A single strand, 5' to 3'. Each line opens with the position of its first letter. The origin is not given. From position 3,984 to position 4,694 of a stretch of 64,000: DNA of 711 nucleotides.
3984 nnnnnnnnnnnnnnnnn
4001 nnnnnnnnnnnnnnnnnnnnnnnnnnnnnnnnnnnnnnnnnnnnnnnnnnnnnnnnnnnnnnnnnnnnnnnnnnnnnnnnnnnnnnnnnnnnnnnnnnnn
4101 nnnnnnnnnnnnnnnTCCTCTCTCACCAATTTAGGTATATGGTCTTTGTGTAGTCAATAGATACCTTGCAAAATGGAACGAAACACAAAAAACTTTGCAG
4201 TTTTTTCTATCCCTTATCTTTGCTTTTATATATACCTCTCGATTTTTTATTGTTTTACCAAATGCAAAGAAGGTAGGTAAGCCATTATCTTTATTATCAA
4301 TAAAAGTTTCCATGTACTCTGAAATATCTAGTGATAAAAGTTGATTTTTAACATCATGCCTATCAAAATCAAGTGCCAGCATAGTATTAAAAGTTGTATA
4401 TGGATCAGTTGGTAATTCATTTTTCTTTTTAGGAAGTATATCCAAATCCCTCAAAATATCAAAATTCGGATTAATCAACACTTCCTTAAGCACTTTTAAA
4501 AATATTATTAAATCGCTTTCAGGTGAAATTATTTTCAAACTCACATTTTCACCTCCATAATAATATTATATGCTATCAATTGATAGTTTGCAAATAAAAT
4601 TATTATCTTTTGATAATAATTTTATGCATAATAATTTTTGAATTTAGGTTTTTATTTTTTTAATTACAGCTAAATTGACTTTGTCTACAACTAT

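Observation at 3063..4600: Toxin-first TA pair: MqsR-like toxin followed by an antitoxin fusing an MqsA-like Zn-ribbon/HTH to a Panacea (DUF4065)-like domain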

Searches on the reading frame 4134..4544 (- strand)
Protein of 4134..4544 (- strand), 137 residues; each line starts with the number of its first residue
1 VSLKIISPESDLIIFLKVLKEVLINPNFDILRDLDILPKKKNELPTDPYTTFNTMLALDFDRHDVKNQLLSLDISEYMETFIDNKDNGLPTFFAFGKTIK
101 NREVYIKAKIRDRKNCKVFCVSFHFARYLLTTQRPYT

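Call 3: search_protein_families(library=pfam, proteins=[window:4134-4544:-], max_evalue=1)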
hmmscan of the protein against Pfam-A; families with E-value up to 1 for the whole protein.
window:4134-4544:- (137 aa): 3 families
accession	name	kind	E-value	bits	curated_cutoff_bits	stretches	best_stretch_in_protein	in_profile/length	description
PF15723.11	MqsR_toxin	-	0.0017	19.2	26.2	1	50-124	24-94/95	Motility quorum-sensing regulator, toxin of MqsA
PF14076.12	DUF4258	-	0.051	14.3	25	1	59-117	13-65/71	Domain of unknown function (DUF4258)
PF05700.16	BCAS2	-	0.26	11.3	24.5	1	39-78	38-78/206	Breast carcinoma amplified sequence 2 (BCAS2)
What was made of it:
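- On MqsR toxin family (Pfam PF15723; RelE superfamily): 19.2 bits against a gathering score of 26.2, E = 0.0017, covering profile positions 24-94 of 95 (call 3).
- This toxin's own Pfam MqsR score is below the gathering cutoff (19.2 against 26.2 bits, call 3).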

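Call 4: search_protein_families(library=ncbifam, proteins=[window:4134-4544:-], max_evalue=1)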
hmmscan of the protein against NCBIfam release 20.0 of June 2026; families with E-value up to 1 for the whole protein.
window:4134-4544:- (137 aa): 0 families

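Call 5: find_homologous_proteins(query=window:4134-4544:-)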
Query window:4134-4544:- (137 aa): 177 proteins with E <= 0.001 among 189 candidates; the best 120 are listed.
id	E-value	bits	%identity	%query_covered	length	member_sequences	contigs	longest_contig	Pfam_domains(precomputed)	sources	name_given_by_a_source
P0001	9.8e-85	299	100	100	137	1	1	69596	-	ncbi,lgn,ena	-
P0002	2.2e-71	256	85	100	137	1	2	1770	-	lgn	-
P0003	2.3e-71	256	85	100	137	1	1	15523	-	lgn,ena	-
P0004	1.9e-70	253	84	100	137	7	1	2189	-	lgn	-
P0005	3.3e-70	252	83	100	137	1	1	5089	-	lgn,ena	-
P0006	1.8e-69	250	84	99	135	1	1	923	-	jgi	jgi:hypothetical protein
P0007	1.6e-68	247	81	100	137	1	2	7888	-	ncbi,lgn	-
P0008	3.4e-67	242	81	100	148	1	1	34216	-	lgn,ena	-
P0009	5.1e-67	242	80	100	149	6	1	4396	-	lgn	-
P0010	1.2e-66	241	80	100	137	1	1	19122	-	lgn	-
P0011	1.5e-65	237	80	100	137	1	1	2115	-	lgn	-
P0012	1.5e-65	237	80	100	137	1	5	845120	-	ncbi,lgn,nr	ncbi:MAG: hypothetical protein RO469_08495 [Thermincola sp.]|nr:hypothetical protein [Thermincola sp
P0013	3.6e-65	236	79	100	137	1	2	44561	-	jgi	-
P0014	4.9e-65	235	79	100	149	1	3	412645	-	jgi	jgi:hypothetical protein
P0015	1.5e-64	234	78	100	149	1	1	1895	-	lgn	-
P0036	1.1e-59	218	74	100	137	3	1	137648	PF15723.12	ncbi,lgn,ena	ncbi:MAG: hypothetical protein WCY62_07400 [Clostridia bacterium]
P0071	1.2e-54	202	70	97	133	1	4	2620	PF15723.12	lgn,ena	-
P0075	3.2e-54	200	69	97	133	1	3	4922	PF15723.12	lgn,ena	-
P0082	2.3e-52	194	68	97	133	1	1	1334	PF15723.12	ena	-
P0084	7.2e-52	193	67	97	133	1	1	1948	PF15723.12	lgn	-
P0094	3.4e-51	191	66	97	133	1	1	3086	PF15723.12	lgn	-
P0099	7.5e-50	186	65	99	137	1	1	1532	PF15723.12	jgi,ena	-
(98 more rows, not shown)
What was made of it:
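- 4131..4544 (-): Toxin gene: 137 aa, GTG start, MqsR-fold putative RNase (PanT group T2 / NetFlax node D2 type). 177 homologues, mostly 137 aa (call 5).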

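Call 6: search_solved_structures(query=window:4134-4544:-, max_evalue=10, show_alignments=2)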
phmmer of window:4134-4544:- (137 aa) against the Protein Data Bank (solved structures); distinct sequences matched with E-value up to 10: 1.
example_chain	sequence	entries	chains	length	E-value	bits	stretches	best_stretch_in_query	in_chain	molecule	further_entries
9cpc_4H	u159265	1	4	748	0.72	13.1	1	74-125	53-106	EF-hand domain-containing family member C2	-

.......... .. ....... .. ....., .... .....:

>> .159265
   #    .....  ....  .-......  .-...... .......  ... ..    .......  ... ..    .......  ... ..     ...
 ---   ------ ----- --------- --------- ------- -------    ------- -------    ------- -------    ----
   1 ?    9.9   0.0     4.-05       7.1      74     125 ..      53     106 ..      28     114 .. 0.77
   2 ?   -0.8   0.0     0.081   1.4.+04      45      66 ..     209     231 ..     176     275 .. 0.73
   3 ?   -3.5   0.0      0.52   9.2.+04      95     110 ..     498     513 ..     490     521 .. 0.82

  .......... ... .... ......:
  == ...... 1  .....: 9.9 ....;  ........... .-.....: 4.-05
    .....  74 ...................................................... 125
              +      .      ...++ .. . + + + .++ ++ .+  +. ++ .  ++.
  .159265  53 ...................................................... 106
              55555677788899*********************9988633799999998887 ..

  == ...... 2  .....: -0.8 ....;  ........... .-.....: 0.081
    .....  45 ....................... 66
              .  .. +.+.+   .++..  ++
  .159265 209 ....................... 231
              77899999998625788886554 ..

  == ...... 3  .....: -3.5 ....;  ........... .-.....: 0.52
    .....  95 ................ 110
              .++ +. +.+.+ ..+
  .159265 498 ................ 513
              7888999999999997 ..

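Call 16: search_solved_structures(query=A1, max_evalue=10, show_alignments=3)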
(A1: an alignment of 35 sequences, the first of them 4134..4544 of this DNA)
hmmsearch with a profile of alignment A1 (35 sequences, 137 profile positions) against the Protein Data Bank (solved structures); distinct sequences matched with E-value up to 10: 1.
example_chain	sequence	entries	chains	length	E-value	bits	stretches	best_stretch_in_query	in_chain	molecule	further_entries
1jbg_A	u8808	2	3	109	0.37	14.2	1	10-59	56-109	transcription activator of multidrug-efflux transporter genes mta | transcription activator MtaN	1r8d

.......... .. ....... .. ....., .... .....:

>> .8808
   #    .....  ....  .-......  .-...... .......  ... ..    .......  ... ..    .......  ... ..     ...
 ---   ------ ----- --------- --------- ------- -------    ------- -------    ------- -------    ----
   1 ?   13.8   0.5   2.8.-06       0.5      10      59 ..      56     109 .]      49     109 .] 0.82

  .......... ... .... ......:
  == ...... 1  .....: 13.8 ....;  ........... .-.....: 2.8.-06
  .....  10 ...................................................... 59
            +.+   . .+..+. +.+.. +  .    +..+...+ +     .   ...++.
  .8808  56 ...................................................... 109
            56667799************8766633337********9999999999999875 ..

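Call 17: search_protein_families(library=pfam, alignment_id=A1, max_evalue=0.01)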
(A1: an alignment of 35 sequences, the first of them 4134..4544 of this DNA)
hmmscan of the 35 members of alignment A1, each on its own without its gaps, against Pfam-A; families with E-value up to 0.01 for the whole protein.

A. member 1, window:4134-4544:- (137 aa): 1 family
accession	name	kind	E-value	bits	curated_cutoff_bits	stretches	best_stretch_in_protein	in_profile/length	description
PF15723.11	MqsR_toxin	-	0.0017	19.2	26.2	1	50-124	24-94/95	Motility quorum-sensing regulator, toxin of MqsA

B. families by the number of members that match (of 35 scanned): 1 family
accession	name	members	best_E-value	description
PF15723.11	MqsR_toxin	24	1e-06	Motility quorum-sensing regulator, toxin of MqsA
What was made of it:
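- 4131..4544 (-): Pfam MqsR_toxin E = 0.0017, below the gathering score (call 3); 24 of 35 relatives match at E < 0.01 (call 17).
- On MqsR toxin family (Pfam PF15723; RelE superfamily): 24 of 35 relatives match at E < 0.01, best 1e-6, and some have a precomputed PF15723 label (calls 17, 5).
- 24 of 35 relatives hit Pfam MqsR_toxin at E < 0.01, best 1e-6 (call 17).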

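Call 22: find_encoding_contigs(protein=P0001, flank=3000, max_places=3)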
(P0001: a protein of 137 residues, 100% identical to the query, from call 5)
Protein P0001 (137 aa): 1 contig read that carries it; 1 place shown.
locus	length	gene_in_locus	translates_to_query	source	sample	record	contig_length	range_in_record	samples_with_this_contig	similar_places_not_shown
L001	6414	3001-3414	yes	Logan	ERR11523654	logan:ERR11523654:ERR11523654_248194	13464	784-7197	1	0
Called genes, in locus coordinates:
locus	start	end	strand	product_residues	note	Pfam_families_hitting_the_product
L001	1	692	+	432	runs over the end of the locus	PF01979:Amidohydro_1, PF07969:Amidohydro_3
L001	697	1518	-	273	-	PF03486:HI0933_like, PF22780:HI0933_like_1st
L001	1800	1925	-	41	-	PF01262:AlaDh_PNT_C (weak), PF01494:FAD_binding_3 (weak), PF03486:HI0933_like, PF07992:Pyr_redox_2 (weak), PF00070:Pyr_redox (weak), PF00890:FAD_binding_2 (weak), PF01134:GIDA (weak), PF12831:FAD_oxidored, +3 more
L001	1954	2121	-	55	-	PF14084:DUF4264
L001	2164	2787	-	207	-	PF01066:CDP-OH_P_transf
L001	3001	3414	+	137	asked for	-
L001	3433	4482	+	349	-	PF13274:SocA_Panacea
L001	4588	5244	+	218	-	PF09335:VTT_dom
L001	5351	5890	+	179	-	PF01842:ACT, PF22629:ACT_AHAS_ss, PF13710:ACT_5, PF10369:ALS_ss_C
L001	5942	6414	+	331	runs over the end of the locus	PF02826:2-Hacid_dh_C (weak), PF07991:KARI_N, PF01450:KARI_C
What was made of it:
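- Checked: This agrees with the Pfam labels on an identical public contig (call 22).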

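Call 26: predict_structure(alignment_id=A1)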
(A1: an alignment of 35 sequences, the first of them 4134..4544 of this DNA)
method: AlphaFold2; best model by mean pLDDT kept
length: 137 residues; sequences in the alignment: 35
mean_pLDDT: 85.2   pTM: 0.80
mean pLDDT of the five models: 85.2, 85.0, 80.8, 79.9, 70.3
residues with pLDDT >= 90: 58; 70-90: 65; 50-70: 14; < 50: 0
segments of 3 or more residues with pLDDT < 50: none
pLDDT, mean of each block of 10 residues (from residue 1): 84 94 94 86 77 88 94 91 70 87 86 87 72 80
secondary structure, 60 per line:
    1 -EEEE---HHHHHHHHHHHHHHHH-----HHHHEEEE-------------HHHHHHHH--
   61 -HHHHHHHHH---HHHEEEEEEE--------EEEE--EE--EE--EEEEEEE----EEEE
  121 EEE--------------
elements in order: E2-5 H9-24 H30-33 E34-37 H51-58 H62-70 E77-83 E92-95 E106-112 E117-123
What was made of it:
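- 4131..4544 (-): AF2 model pLDDT 85 (call 26).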

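Call 57: search_protein_families(library=padloc, proteins=[window:4134-4544:-], max_evalue=0.01)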
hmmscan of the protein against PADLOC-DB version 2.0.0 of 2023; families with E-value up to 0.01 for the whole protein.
window:4134-4544:- (137 aa): 0 families

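Call 58: search_protein_families(library=phrogs, proteins=[window:4134-4544:-], max_evalue=0.01)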
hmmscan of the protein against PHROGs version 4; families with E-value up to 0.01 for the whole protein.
window:4134-4544:- (137 aa): 0 families
